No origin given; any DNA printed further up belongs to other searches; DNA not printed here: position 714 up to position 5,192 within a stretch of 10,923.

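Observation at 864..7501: Two adjacent giant ORFans (1392 aa and 820 aa), translationally coupled through an ATGA overlap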

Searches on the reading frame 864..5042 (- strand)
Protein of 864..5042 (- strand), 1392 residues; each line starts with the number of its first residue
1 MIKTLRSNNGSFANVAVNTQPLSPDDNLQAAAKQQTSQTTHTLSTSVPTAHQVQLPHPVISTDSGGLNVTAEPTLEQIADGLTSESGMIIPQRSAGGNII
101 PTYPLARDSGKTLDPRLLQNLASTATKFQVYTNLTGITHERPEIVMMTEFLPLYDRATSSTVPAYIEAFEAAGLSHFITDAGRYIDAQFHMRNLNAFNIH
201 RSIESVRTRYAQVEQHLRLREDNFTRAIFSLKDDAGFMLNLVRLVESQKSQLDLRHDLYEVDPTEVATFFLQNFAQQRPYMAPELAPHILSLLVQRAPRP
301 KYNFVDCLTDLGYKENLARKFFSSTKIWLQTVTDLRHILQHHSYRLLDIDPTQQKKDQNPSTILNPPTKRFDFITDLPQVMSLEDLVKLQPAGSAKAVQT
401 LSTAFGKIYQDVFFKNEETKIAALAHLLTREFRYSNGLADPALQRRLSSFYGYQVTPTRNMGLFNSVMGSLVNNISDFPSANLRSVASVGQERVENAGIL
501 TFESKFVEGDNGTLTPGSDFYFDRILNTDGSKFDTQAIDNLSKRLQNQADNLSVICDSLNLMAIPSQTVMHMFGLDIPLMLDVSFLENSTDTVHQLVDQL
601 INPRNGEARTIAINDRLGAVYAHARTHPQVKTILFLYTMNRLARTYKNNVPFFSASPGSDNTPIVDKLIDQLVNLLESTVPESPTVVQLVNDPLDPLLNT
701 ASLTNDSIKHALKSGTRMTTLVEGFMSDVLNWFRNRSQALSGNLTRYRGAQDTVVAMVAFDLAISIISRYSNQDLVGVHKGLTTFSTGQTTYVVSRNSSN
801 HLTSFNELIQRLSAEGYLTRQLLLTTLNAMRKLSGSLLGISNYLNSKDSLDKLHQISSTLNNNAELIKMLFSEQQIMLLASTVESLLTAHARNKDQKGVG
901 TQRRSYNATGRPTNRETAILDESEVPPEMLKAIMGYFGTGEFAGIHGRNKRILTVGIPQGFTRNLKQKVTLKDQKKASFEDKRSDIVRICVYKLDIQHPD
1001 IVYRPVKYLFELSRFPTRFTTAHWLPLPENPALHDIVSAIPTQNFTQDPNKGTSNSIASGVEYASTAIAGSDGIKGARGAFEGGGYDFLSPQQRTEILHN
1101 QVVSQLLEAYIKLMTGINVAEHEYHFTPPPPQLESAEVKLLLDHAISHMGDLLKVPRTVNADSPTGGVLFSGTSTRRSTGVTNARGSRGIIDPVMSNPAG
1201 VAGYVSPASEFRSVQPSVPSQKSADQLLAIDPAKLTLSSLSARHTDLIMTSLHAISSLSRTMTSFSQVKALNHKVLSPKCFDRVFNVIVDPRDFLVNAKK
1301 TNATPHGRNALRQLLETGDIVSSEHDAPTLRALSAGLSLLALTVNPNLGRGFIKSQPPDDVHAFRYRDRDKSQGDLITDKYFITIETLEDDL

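Call 5: search_protein_families(library=phrogs, proteins=[window:864-5042:-], max_evalue=0.01)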
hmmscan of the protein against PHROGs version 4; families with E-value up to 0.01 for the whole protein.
window:864-5042:- (1392 aa): 0 families

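Call 6: search_protein_families(library=pfam, proteins=[window:864-5042:-], max_evalue=0.1)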
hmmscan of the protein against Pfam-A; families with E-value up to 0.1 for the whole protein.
window:864-5042:- (1392 aa): 0 families

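Call 8: search_dna_similar(query=window:864-5042:-, collection=phages, mode=protein, max_evalue=0.001)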
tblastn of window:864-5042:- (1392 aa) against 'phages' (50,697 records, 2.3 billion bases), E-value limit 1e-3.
No match.

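Call 10: find_homologous_proteins(query=window:864-5042:-, max_evalue=0.001)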
Query window:864-5042:- (1392 aa): 71 proteins with E <= 0.001 among 8000 candidates.
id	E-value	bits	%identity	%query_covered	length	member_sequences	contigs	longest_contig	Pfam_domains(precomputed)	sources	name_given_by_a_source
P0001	0.0e+0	1574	53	100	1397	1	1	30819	-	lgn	-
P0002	0.0e+0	1536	51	100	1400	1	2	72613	-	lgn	-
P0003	0.0e+0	1476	50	100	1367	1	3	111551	-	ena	-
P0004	0.0e+0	1459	49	100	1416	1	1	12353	-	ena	-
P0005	0.0e+0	1435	49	100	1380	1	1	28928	-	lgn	-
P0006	0.0e+0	1428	49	100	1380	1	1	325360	-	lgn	-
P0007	0.0e+0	1393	48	100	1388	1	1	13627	-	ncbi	-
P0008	0.0e+0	1387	48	100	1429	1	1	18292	-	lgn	-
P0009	0.0e+0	1361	48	100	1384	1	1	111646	-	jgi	jgi:hypothetical protein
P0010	0.0e+0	1324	48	93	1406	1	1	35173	-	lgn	-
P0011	0.0e+0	1321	49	93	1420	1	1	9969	-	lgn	-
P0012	0.0e+0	1318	45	100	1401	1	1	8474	-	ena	-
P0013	0.0e+0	1285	46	100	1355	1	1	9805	-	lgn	-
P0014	0.0e+0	1273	46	100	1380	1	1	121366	-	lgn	-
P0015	0.0e+0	1253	44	100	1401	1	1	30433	-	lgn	-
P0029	0.0e+0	1034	41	95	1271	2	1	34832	-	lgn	-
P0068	5.5e-170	586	30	95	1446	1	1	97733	-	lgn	-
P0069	5.4e-154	533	29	91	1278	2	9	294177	-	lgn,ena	-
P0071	3.9e-92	328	24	93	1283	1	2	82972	-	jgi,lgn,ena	jgi:hypothetical protein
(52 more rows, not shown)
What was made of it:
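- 864..5042 (-): C3, the 1392-aa ORF of the finding. 71 full-length homologues of 1271-1446 aa, 24-53% identity (call 10).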

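Call 11: find_encoding_contigs(protein=window:864-5042:-, flank=10000, max_places=4)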
Protein window:864-5042:- (1392 aa): 1 contig read that carries it; 1 place shown.
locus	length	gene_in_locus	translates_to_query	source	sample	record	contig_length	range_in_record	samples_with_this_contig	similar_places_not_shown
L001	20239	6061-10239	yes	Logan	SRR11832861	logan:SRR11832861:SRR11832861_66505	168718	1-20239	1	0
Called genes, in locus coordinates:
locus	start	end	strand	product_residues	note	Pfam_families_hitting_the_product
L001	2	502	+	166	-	?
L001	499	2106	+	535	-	-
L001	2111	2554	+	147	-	-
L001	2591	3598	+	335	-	-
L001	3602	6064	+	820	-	-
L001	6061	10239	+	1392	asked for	-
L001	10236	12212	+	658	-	-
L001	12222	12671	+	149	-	-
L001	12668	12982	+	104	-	-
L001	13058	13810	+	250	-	-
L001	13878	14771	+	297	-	PF24308:DUF7487 (faint)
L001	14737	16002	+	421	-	-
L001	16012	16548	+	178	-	-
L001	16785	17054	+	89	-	-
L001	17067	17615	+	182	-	-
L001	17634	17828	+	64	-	-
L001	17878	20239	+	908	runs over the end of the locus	-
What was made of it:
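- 1..867 (-): C4 (658 aa in the parent contig), N-terminal 289 codons; runs off the window. Called gene of 658 aa in L001 (call 11).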

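Call 12: find_encoding_contigs(protein=P0006, flank=10000, max_places=3)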
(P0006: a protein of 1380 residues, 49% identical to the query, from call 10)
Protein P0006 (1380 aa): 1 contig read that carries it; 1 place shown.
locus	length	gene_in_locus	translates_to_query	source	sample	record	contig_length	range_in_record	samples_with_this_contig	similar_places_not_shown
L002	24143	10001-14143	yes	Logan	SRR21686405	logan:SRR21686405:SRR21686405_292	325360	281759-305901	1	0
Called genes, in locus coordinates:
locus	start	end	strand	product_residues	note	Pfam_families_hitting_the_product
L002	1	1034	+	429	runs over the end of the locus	-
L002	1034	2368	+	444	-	-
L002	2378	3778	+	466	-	-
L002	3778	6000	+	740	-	-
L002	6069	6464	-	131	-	-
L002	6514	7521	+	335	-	-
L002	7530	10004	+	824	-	-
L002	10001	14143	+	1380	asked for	-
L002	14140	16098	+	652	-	-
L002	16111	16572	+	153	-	-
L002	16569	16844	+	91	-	-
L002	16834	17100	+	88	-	-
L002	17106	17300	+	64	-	-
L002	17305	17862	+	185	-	-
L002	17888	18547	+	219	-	PF01541:GIY-YIG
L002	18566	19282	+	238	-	-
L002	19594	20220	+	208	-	PF24308:DUF7487 (weak)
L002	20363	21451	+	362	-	-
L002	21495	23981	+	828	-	-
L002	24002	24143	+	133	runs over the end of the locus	-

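Call 13: search_protein_families(library=pfam, proteins=[L001:10236-12212:+, L001:12222-12671:+, L001:12668-12982:+, L001:13058-13810:+, L001:13878-14771:+, L001:14737-16002:+, L001:16012-16548:+, L001:16785-17054:+, L001:17067-17615:+, L001:17878-20238:+], max_evalue=0.1)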
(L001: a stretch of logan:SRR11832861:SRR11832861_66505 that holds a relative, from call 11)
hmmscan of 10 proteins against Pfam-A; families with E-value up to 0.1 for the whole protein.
L001:10236-12212:+ (658 aa): 1 family
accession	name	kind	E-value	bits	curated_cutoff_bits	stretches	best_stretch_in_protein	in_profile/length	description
PF14465.12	NFRKB_winged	-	0.092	13.5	22.2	0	227-302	2-79/103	NFRKB Winged Helix-like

L001:12222-12671:+ (149 aa): 0 families

L001:12668-12982:+ (104 aa): 0 families

L001:13058-13810:+ (250 aa): 2 families
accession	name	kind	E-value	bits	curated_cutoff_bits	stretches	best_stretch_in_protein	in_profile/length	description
PF21842.1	DUF6901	-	0.012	15.5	27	1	86-139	163-216/222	Domain of unknown function (DUF6901)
PF20219.3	DUF6579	-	0.029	14.3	27.2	1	150-247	83-173/210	Family of unknown function (DUF6579)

L001:13878-14771:+ (297 aa): 1 family
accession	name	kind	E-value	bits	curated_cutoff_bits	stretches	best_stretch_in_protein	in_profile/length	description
PF24308.1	DUF7487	-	4.5e-15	56.6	27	2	61-156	17-111/220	Family of unknown function (DUF7487)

L001:14737-16002:+ (421 aa): 1 family
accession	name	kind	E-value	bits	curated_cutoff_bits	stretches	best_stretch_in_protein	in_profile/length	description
PF25199.1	nSTAND_NTPase5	-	0.089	13.1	34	0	24-74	13-64/145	Novel STAND NTPase 5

L001:16012-16548:+ (178 aa): 0 families

L001:16785-17054:+ (89 aa): 0 families

L001:17067-17615:+ (182 aa): 0 families

L001:17878-20238:+ (787 aa): 0 families

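Call 14: search_protein_families(library=pfam, proteins=[L002:3-1034:+, L002:1034-2368:+, L002:2378-3778:+, L002:3778-6000:+, L002:6069-6464:-, L002:17305-17862:+, L002:18566-19282:+, L002:19594-20220:+, L002:20363-21451:+, L002:21495-23981:+], max_evalue=0.1)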
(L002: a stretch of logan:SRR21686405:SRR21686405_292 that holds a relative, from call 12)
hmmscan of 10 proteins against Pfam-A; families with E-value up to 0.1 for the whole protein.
L002:3-1034:+ (343 aa): 0 families

L002:1034-2368:+ (444 aa): 0 families

L002:2378-3778:+ (466 aa): 0 families

L002:3778-6000:+ (740 aa): 0 families

L002:6069-6464:- (131 aa): 0 families

L002:17305-17862:+ (185 aa): 1 family
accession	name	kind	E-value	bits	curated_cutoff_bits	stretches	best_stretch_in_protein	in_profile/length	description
PF24187.1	DUF7415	-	0.026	15.1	27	1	10-33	7-39/53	Domain of unknown function (DUF7415)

L002:18566-19282:+ (238 aa): 1 family
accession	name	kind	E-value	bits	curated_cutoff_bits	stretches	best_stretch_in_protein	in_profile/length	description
PF21842.1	DUF6901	-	0.0065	16.4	27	1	74-127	163-216/222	Domain of unknown function (DUF6901)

L002:19594-20220:+ (208 aa): 1 family
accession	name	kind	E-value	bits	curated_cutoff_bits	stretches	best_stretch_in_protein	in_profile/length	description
PF24308.1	DUF7487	-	8.7e-06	26.2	27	1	16-63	61-110/220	Family of unknown function (DUF7487)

L002:20363-21451:+ (362 aa): 0 families

L002:21495-23981:+ (828 aa): 1 family
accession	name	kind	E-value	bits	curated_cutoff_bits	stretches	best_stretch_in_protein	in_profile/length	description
PF13385.13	Laminin_G_3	-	0.0035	17.9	27.6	1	283-329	71-112/151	Concanavalin A-like lectin/glucanases superfamily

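Call 15: search_protein_families(library=phrogs, proteins=[L001:10236-12212:+, L001:12222-12671:+, L001:13058-13810:+, L001:13878-14771:+, L001:14737-16002:+, L001:16012-16548:+, L001:17067-17615:+, L001:17878-20238:+, L002:20363-21451:+, L002:21495-23981:+], max_evalue=0.05)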
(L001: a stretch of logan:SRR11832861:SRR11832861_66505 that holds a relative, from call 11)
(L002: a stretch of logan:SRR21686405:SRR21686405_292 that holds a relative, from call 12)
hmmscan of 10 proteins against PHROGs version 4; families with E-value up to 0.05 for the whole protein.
L001:10236-12212:+ (658 aa): 0 families

L001:12222-12671:+ (149 aa): 0 families

L001:13058-13810:+ (250 aa): 1 family
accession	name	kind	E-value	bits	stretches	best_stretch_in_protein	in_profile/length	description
phrog_19712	-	unknown function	0.027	15.3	0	165-189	34-58/64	-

L001:13878-14771:+ (297 aa): 3 families
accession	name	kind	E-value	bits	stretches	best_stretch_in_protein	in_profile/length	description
phrog_3339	-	DNA, RNA and nucleotide metabolism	1.9e-09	38.2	1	27-185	75-193/536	homing endonuclease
phrog_559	-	DNA, RNA and nucleotide metabolism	4.6e-06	26.7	1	27-280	155-397/607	HNH endonuclease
phrog_503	-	unknown function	0.0019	18.9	1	197-286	38-120/144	-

L001:14737-16002:+ (421 aa): 1 family
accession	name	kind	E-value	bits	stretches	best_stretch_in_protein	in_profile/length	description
phrog_5417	-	unknown function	0.034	15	0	321-418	59-153/156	-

L001:16012-16548:+ (178 aa): 0 families

L001:17067-17615:+ (182 aa): 1 family
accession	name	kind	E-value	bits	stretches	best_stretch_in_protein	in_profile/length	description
phrog_33429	-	unknown function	0.049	14.6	0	11-48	12-48/70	-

L001:17878-20238:+ (787 aa): 0 families

L002:20363-21451:+ (362 aa): 0 families

L002:21495-23981:+ (828 aa): 0 families

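Call 16: search_protein_families(library=phrogs, proteins=[L002:3-1034:+, L002:1034-2368:+, L002:2378-3778:+, L002:3778-6000:+, L002:6069-6464:-, L002:17305-17862:+, L002:18566-19282:+, L002:19594-20220:+, L002:17888-18547:+, L002:16111-16572:+], max_evalue=0.05)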
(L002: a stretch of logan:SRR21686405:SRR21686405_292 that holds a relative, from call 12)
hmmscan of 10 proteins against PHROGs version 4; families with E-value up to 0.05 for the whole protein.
L002:3-1034:+ (343 aa): 0 families

L002:1034-2368:+ (444 aa): 1 family
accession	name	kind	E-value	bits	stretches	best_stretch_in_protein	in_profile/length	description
phrog_33185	-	unknown function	0.025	16.1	0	164-223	9-68/88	-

L002:2378-3778:+ (466 aa): 0 families

L002:3778-6000:+ (740 aa): 0 families

L002:6069-6464:- (131 aa): 0 families

L002:17305-17862:+ (185 aa): 2 families
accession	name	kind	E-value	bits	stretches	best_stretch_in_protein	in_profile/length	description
phrog_3954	-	unknown function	2.7e-06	28.3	1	10-36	12-38/88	-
phrog_2502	-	unknown function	0.037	14.9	0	10-71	67-122/134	-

L002:18566-19282:+ (238 aa): 0 families

L002:19594-20220:+ (208 aa): 1 family
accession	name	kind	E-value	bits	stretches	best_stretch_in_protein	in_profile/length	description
phrog_3339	-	DNA, RNA and nucleotide metabolism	1.7e-07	31.7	1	19-74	137-191/536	homing endonuclease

L002:17888-18547:+ (219 aa): 7 families
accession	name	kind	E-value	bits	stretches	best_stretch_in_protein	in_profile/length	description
phrog_314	-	DNA, RNA and nucleotide metabolism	7.6e-33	115.3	1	2-218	180-388/574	homing endonuclease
phrog_7168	-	DNA, RNA and nucleotide metabolism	8.5e-16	59.2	1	2-108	3-110/284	homing endonuclease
phrog_19446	-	DNA, RNA and nucleotide metabolism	1.5e-12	48.5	1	3-114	4-114/254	homing endonuclease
phrog_5123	-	DNA, RNA and nucleotide metabolism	2.1e-10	41.7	1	2-105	3-102/152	homing endonuclease with GIY-YIG motif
phrog_20162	-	DNA, RNA and nucleotide metabolism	3.6e-05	25.1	1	158-219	24-83/88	HNH endonuclease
phrog_20015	-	DNA, RNA and nucleotide metabolism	0.0034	18.6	1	2-32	4-34/46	endonuclease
phrog_15526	-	unknown function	0.018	16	0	68-120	52-110/168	-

L002:16111-16572:+ (153 aa): 0 families

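Call 22: search_solved_structures(query=A2, max_evalue=1, show_alignments=2)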
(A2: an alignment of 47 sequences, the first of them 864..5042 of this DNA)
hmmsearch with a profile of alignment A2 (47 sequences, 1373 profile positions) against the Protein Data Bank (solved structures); distinct sequences matched with E-value up to 1: 1.
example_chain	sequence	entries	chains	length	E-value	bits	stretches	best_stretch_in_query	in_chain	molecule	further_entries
3cq0_A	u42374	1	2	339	0.32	11.8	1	820-869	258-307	Putative transaldolase YGR043C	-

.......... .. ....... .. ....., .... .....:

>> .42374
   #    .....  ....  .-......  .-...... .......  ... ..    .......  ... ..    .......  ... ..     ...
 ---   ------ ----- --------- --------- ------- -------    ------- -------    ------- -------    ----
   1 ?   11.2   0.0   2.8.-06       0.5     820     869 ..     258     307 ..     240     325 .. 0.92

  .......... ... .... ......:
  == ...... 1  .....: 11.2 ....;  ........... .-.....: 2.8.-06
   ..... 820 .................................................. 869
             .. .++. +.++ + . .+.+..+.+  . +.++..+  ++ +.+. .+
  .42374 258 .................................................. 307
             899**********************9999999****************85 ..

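Call 39: search_solved_structures(query=A4, max_evalue=5, show_alignments=2)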
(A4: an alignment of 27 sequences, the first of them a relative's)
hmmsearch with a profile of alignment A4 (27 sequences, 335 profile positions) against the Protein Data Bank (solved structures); distinct sequences matched with E-value up to 5: 1.
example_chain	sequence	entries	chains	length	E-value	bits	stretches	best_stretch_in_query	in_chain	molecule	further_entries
9jwa_B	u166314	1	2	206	0.98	12.2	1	23-53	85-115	Lon protease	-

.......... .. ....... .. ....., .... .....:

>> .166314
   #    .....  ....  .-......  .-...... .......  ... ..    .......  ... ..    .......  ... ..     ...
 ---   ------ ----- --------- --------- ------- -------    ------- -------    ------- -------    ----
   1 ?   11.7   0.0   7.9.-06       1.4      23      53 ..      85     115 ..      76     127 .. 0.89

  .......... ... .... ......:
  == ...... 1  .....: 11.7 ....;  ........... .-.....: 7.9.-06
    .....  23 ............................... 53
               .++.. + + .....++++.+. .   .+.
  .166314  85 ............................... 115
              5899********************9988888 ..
